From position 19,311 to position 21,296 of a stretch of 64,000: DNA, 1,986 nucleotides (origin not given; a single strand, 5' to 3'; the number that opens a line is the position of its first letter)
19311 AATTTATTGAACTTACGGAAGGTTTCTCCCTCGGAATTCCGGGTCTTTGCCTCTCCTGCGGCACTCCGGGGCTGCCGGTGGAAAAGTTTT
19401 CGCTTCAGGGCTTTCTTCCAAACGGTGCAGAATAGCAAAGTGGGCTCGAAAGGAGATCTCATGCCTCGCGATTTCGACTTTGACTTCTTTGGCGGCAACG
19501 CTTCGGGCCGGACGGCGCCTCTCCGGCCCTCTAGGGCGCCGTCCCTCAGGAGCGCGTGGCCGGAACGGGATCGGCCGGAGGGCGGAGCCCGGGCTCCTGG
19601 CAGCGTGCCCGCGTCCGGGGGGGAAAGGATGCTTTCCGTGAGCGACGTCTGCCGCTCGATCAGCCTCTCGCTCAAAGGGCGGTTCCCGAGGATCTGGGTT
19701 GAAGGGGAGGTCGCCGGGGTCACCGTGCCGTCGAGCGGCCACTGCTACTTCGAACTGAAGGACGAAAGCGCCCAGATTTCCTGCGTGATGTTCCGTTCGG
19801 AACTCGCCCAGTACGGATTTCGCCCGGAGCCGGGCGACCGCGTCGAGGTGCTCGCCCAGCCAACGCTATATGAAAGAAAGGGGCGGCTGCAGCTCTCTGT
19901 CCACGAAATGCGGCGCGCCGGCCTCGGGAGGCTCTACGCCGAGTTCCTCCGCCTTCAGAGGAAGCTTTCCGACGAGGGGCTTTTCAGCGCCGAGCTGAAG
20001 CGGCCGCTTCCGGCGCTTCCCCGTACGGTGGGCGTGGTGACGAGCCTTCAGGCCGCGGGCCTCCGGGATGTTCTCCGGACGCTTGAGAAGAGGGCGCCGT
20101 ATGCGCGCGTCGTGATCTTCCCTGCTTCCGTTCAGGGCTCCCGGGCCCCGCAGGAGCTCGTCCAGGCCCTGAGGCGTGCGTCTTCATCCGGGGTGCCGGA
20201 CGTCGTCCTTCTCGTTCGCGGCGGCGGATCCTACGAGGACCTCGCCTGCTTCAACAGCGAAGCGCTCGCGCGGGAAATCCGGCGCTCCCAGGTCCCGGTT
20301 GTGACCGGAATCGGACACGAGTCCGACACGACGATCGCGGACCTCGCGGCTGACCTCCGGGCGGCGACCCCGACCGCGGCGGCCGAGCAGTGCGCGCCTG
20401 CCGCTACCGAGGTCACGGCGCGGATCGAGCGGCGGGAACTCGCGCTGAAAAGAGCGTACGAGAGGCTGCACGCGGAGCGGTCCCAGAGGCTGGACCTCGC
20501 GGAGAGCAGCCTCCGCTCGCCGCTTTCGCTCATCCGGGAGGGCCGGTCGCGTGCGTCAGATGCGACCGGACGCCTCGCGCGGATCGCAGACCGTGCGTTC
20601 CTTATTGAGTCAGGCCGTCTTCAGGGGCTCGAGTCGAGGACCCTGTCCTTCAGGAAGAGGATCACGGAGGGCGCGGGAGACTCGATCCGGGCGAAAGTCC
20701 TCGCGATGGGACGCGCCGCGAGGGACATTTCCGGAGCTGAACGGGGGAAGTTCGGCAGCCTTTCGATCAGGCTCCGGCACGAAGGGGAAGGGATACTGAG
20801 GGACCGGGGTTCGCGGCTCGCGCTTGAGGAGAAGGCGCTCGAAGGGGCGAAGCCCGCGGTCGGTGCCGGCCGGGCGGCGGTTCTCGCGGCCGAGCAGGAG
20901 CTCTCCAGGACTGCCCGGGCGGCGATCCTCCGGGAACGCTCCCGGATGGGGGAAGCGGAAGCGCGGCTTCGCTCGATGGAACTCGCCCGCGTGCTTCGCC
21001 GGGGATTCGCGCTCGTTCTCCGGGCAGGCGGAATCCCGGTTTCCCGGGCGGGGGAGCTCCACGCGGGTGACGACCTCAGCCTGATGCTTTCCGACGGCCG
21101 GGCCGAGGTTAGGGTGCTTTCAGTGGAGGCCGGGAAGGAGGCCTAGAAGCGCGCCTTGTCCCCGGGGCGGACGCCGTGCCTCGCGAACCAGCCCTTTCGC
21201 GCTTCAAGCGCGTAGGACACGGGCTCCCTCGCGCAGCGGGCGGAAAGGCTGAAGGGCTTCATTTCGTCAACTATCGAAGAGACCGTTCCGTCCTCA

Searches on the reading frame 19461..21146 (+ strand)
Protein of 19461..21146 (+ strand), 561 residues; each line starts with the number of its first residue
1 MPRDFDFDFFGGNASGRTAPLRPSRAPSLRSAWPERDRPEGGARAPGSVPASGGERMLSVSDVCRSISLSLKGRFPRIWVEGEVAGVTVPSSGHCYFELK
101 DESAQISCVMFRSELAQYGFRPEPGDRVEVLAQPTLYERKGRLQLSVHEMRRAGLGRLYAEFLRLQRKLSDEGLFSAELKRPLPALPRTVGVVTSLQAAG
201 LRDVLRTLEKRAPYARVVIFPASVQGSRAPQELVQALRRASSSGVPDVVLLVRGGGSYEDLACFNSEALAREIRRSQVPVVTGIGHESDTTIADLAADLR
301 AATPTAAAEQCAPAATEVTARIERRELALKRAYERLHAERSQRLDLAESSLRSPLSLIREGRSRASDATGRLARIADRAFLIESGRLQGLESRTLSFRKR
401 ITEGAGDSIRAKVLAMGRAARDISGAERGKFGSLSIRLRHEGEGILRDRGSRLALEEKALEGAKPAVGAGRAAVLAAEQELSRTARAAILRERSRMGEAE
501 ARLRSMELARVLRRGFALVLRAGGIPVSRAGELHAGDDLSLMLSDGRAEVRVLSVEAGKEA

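Call 11: find_encoding_contigs(protein=window:19461-21146:+, flank=10000, max_places=6)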
Protein window:19461-21146:+ (561 aa): 11 contigs read that carry it; 6 places shown.
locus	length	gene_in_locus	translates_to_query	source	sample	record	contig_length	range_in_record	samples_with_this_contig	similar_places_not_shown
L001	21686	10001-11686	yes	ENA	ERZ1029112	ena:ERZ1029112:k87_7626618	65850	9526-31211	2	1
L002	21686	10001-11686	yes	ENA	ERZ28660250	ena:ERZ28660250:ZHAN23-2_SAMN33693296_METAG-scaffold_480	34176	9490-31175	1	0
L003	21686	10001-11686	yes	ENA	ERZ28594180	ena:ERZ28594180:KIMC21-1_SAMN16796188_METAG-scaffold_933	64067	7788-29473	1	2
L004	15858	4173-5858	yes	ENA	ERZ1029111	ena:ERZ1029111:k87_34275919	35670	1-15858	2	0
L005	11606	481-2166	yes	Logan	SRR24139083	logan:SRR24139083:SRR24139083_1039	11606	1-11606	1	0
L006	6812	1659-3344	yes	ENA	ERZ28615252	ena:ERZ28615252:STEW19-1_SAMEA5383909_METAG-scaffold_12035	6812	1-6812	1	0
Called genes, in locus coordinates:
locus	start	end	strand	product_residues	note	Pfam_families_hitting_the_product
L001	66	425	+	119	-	PF02033:RBFA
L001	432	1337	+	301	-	PF01509:TruB_N, PF16198:TruB_C_2, PF09157:TruB-C_2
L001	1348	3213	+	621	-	PF00009:GTP_EFTU, PF01926:MMR_HSR1 (weak), PF22042:EF-G_D2, PF03144:GTP_EFTU_D2, PF14492:EFG_III (weak), PF00679:EFG_C, PF21018:BipA_C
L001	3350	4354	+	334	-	PF01207:Dus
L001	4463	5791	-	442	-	-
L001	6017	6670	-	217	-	PF00406:ADK, PF13207:AAA_17, PF05191:ADK_lid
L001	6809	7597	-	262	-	PF02348:CTP_transf_3, PF12804:NTP_transf_3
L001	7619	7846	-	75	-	PF03966:Trm112p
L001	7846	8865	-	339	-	PF02606:LpxK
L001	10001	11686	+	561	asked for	PF13742:tRNA_anti_2, PF01336:tRNA_anti-codon, PF02601:Exonuc_VII_L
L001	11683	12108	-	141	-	PF02643:DUF192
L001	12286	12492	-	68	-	PF00313:CSD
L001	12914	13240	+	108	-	PF02617:ClpS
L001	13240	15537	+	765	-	PF02861:Clp_N, PF13191:AAA_16, PF00004:AAA, PF17871:AAA_lid_9, PF00004:AAA, PF07724:AAA_2, PF07728:AAA_5, PF10431:ClpB_D2-small, +11 more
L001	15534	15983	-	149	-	PF22769:DCD (weak), PF00692:dUTPase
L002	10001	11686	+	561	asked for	PF13742:tRNA_anti_2, PF01336:tRNA_anti-codon, PF02601:Exonuc_VII_L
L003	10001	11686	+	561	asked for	PF13742:tRNA_anti_2, PF01336:tRNA_anti-codon, PF02601:Exonuc_VII_L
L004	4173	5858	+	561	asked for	PF13742:tRNA_anti_2, PF01336:tRNA_anti-codon, PF02601:Exonuc_VII_L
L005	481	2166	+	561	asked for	PF13742:tRNA_anti_2, PF01336:tRNA_anti-codon, PF02601:Exonuc_VII_L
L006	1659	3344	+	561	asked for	PF13742:tRNA_anti_2, PF01336:tRNA_anti-codon, PF02601:Exonuc_VII_L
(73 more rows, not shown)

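Call 33: find_related_loci(query=window:19629-21146:+, collection=metagenome_contigs, flank=4000)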
Query window:19629-21146:+ (505 aa) in metagenome_contigs; peptide patterns used: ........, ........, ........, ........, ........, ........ (x = any residue, [..] = any of these).
600 stretches matched a pattern (row limit reached: there are more); 30 encode a relative of the query (tblastn E <= 1e-3); 30 distinct loci.
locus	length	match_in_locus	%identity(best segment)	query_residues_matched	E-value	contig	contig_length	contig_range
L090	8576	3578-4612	40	1-339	6e-66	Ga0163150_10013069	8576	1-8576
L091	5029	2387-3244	42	14-304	1e-64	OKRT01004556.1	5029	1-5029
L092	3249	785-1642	42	14-304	4e-64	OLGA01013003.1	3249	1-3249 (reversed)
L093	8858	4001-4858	42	14-304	5e-64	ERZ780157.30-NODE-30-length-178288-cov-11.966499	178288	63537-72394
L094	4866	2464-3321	41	14-304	2e-63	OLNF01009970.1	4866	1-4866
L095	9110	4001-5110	46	14-503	1e-63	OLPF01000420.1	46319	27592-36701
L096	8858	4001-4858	41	14-304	3e-63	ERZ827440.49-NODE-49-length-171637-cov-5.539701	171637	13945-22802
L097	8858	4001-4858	41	14-304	5e-63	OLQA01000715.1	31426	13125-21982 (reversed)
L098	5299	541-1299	42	1-252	9e-63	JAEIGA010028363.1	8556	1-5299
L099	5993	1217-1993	44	1-257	8e-60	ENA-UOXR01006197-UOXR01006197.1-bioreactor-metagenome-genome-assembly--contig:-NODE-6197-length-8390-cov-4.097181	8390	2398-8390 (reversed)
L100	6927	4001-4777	44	1-257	9e-60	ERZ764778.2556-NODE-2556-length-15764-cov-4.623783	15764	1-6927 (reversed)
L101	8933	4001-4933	37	1-304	2e-59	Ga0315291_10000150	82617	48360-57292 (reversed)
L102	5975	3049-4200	37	1-386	8e-58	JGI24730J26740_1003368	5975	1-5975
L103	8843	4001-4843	44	1-279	8e-58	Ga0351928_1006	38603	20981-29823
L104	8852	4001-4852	41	10-292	3e-57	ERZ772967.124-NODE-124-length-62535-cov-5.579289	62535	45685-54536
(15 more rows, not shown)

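Call 35: find_homologous_proteins(query=window:19461-21146:+)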
Query window:19461-21146:+ (561 aa): 4557 proteins with E <= 0.001 among 8000 candidates; the best 120 are listed.
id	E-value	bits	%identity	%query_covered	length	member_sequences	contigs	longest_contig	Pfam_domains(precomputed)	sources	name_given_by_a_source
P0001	0.0e+0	1173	100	100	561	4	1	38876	PF02601.21,PF13742.13,PF01336.32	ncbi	-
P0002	2.5e-127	444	45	99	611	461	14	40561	PF02601.21,PF13742.13,PF01336.32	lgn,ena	-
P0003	5.4e-114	400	46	100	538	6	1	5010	PF02601.21,PF13742.13,PF01336.32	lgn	-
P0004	4.6e-109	384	44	98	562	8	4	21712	PF02601.21,PF13742.13,PF01336.32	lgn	-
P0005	8.1e-106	373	46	89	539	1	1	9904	PF02601.21,PF13742.13,PF01336.32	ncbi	-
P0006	9.3e-106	373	43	99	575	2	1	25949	PF02601.21,PF13742.13,PF01336.32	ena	-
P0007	9.6e-106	373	43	98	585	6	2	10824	PF02601.21,PF13742.13,PF01336.32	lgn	-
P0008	4.1e-102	361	41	98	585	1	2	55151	PF02601.21,PF13742.13,PF01336.32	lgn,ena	-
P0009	3.4e-93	331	48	65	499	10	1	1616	PF02601.21,PF13742.13,PF01336.32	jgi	jgi:exodeoxyribonuclease VII large subunit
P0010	5.0e-93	331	50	59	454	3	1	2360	PF02601.21,PF13742.13,PF01336.32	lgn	-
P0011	5.2e-93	331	50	56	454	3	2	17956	PF02601.21,PF13742.13,PF01336.32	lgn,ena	-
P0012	1.1e-92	330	44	89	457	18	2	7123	PF02601.21,PF13742.13,PF01336.32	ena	-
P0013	1.2e-92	330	56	51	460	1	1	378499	PF02601.21,PF13742.13,PF01336.32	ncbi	-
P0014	1.2e-92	330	41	90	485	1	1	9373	PF02601.21,PF13742.13,PF01336.32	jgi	jgi:exodeoxyribonuclease VII large subunit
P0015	1.9e-92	329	56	56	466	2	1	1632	PF02601.21,PF13742.13,PF01336.32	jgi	jgi:exodeoxyribonuclease VII large subunit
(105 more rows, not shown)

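Call 36: find_encoding_contigs(protein=P0002, flank=5000, max_places=2)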
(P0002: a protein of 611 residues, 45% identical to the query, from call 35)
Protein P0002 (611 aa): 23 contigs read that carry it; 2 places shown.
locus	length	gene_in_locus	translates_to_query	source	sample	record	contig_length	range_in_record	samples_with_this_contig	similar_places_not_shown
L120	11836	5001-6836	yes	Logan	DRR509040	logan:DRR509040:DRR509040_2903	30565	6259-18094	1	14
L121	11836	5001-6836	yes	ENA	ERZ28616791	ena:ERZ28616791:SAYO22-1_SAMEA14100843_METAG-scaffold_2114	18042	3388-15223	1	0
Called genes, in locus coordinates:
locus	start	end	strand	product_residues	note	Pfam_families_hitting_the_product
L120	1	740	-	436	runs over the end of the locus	-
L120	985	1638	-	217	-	PF00406:ADK, PF13207:AAA_17, PF05191:ADK_lid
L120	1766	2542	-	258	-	PF02348:CTP_transf_3, PF12804:NTP_transf_3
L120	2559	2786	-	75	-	PF03966:Trm112p, PF08271:Zn_Ribbon_TF (weak)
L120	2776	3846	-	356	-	PF02606:LpxK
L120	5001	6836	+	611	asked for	PF13742:tRNA_anti_2, PF01336:tRNA_anti-codon, PF02601:Exonuc_VII_L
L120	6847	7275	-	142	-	PF02643:DUF192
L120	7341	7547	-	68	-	PF00313:CSD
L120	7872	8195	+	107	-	PF02617:ClpS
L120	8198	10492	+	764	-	PF02861:Clp_N, PF13191:AAA_16, PF00004:AAA, PF17871:AAA_lid_9, PF00004:AAA, PF07724:AAA_2, PF07728:AAA_5, PF10431:ClpB_D2-small, +12 more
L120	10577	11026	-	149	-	PF22769:DCD, PF00692:dUTPase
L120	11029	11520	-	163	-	-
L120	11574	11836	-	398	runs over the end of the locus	PF02441:Flavoprotein, PF04127:DFP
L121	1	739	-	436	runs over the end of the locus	-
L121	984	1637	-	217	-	PF00406:ADK, PF13207:AAA_17, PF05191:ADK_lid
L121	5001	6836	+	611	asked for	PF13742:tRNA_anti_2, PF01336:tRNA_anti-codon, PF02601:Exonuc_VII_L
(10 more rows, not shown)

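Call 37: find_encoding_contigs(protein=P0005, flank=5000, max_places=1)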
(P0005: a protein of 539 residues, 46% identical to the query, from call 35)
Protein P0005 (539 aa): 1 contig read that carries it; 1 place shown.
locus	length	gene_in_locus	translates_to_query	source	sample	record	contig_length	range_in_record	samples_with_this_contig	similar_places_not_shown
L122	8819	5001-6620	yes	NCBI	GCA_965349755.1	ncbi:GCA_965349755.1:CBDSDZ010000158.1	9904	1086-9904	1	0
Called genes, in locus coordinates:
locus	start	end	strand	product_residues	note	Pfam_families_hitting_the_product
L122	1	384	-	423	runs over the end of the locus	-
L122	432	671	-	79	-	PF10678:DUF2492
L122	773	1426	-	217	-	PF00406:ADK, PF13207:AAA_17, PF05191:ADK_lid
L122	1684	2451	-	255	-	PF02348:CTP_transf_3, PF12804:NTP_transf_3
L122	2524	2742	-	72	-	PF03966:Trm112p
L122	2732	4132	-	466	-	PF02606:LpxK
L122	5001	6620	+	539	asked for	PF13742:tRNA_anti_2, PF01336:tRNA_anti-codon, PF02601:Exonuc_VII_L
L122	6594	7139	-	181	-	PF02643:DUF192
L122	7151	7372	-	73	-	PF00313:CSD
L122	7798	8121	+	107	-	PF02617:ClpS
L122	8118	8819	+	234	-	?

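Call 38: find_encoding_contigs(protein=P0008, flank=5000, max_places=1)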
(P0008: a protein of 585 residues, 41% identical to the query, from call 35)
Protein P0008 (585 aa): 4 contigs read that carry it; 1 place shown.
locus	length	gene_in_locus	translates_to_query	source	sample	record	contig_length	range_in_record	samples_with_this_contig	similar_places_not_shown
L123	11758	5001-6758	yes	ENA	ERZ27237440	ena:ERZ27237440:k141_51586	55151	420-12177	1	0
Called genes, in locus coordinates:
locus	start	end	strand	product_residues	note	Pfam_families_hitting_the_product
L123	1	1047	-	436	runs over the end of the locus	-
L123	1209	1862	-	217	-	PF00406:ADK, PF13207:AAA_17, PF05191:ADK_lid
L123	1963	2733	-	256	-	PF02348:CTP_transf_3, PF12804:NTP_transf_3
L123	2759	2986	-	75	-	PF03966:Trm112p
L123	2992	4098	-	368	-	PF02606:LpxK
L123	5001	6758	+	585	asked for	PF13742:tRNA_anti_2, PF01336:tRNA_anti-codon, PF02601:Exonuc_VII_L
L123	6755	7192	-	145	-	PF02643:DUF192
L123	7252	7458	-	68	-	PF00313:CSD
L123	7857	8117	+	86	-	PF02617:ClpS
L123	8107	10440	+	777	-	PF02861:Clp_N, PF13191:AAA_16, PF00004:AAA, PF17871:AAA_lid_9, PF00004:AAA, PF07724:AAA_2, PF07728:AAA_5, PF10431:ClpB_D2-small, +12 more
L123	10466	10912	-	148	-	PF00692:dUTPase, PF22769:DCD (weak)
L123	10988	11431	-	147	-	-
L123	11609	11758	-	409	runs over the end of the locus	PF02441:Flavoprotein, PF04127:DFP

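Call 39: find_encoding_contigs(protein=P0006, flank=5000, max_places=1)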
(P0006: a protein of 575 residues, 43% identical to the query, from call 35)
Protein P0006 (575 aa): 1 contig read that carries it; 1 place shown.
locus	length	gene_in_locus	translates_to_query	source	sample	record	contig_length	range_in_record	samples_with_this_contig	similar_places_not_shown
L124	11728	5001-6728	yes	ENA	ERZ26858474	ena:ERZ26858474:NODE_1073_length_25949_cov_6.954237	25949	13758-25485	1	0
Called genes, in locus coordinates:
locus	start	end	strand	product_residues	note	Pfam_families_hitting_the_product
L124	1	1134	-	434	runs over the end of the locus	-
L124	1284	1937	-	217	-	PF00406:ADK, PF13207:AAA_17, PF05191:ADK_lid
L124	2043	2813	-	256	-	PF02348:CTP_transf_3, PF12804:NTP_transf_3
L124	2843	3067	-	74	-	PF03966:Trm112p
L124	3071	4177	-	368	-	PF02606:LpxK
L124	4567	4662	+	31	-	-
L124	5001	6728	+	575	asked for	PF13742:tRNA_anti_2, PF01336:tRNA_anti-codon, PF02601:Exonuc_VII_L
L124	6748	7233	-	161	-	PF02643:DUF192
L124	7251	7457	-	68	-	PF00313:CSD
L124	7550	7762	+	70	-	-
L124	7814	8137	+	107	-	PF02617:ClpS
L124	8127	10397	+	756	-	PF02861:Clp_N, PF13191:AAA_16, PF00004:AAA, PF17871:AAA_lid_9, PF00004:AAA, PF07724:AAA_2, PF07728:AAA_5, PF10431:ClpB_D2-small, +12 more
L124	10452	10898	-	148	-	PF22769:DCD, PF00692:dUTPase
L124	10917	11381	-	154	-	-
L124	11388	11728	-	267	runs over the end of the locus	?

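Call 40: find_encoding_contigs(protein=P0004, flank=5000, max_places=1)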
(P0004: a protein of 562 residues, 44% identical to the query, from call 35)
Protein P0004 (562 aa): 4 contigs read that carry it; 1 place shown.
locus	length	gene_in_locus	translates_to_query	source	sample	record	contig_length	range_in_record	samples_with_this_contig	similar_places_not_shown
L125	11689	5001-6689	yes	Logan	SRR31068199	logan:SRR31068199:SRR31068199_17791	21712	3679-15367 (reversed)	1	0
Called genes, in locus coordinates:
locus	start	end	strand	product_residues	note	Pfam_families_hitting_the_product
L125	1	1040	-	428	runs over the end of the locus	-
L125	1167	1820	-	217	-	PF00406:ADK, PF13207:AAA_17, PF05191:ADK_lid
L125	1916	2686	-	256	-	PF02348:CTP_transf_3, PF12804:NTP_transf_3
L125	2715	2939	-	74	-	PF03966:Trm112p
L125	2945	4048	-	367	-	PF02606:LpxK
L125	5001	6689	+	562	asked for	PF13742:tRNA_anti_2, PF01336:tRNA_anti-codon, PF02601:Exonuc_VII_L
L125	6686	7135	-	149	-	PF02643:DUF192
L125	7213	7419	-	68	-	PF00313:CSD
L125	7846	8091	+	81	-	PF02617:ClpS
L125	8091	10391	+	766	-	PF02861:Clp_N, PF13191:AAA_16 (weak), PF00004:AAA, PF17871:AAA_lid_9, PF00004:AAA, PF07724:AAA_2, PF07728:AAA_5, PF10431:ClpB_D2-small, +11 more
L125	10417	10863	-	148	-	PF22769:DCD (weak), PF00692:dUTPase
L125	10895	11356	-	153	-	-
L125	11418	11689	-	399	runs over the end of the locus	PF02441:Flavoprotein, PF04127:DFP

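Call 74: list_cluster_members(proteins=[P0001, P0005, P0002])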
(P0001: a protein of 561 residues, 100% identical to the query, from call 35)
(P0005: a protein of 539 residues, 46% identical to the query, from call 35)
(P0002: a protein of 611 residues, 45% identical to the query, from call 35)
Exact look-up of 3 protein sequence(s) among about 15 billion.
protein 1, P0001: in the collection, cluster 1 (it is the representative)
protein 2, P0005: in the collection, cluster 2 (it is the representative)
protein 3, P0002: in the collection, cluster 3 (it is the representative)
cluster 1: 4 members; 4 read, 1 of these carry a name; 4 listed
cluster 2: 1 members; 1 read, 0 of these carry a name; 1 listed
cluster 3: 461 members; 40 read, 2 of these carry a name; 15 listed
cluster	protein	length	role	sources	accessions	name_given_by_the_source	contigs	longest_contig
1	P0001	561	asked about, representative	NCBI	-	-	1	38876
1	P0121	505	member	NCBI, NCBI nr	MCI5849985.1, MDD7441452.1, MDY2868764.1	MAG: exodeoxyribonuclease VII large subunit [Sutterellaceae bacterium] | exodeoxyribonuclease VII large subunit [Sutterellaceae bacterium]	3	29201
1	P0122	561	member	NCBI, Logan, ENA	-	-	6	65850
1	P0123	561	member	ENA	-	-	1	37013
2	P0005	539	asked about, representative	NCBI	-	-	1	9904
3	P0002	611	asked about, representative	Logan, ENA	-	-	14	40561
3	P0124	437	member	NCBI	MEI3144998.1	MAG: exodeoxyribonuclease VII large subunit [Dakarella massiliensis]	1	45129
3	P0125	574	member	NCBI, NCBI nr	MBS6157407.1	MAG: exodeoxyribonuclease VII large subunit, partial [Sutterella sp.] | exodeoxyribonuclease VII large subunit [Sutterella sp.]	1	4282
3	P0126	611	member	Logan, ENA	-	-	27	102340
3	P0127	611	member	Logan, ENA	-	-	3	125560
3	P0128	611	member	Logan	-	-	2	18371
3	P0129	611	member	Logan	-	-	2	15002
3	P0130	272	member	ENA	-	-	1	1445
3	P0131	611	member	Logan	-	-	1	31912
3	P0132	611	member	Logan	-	-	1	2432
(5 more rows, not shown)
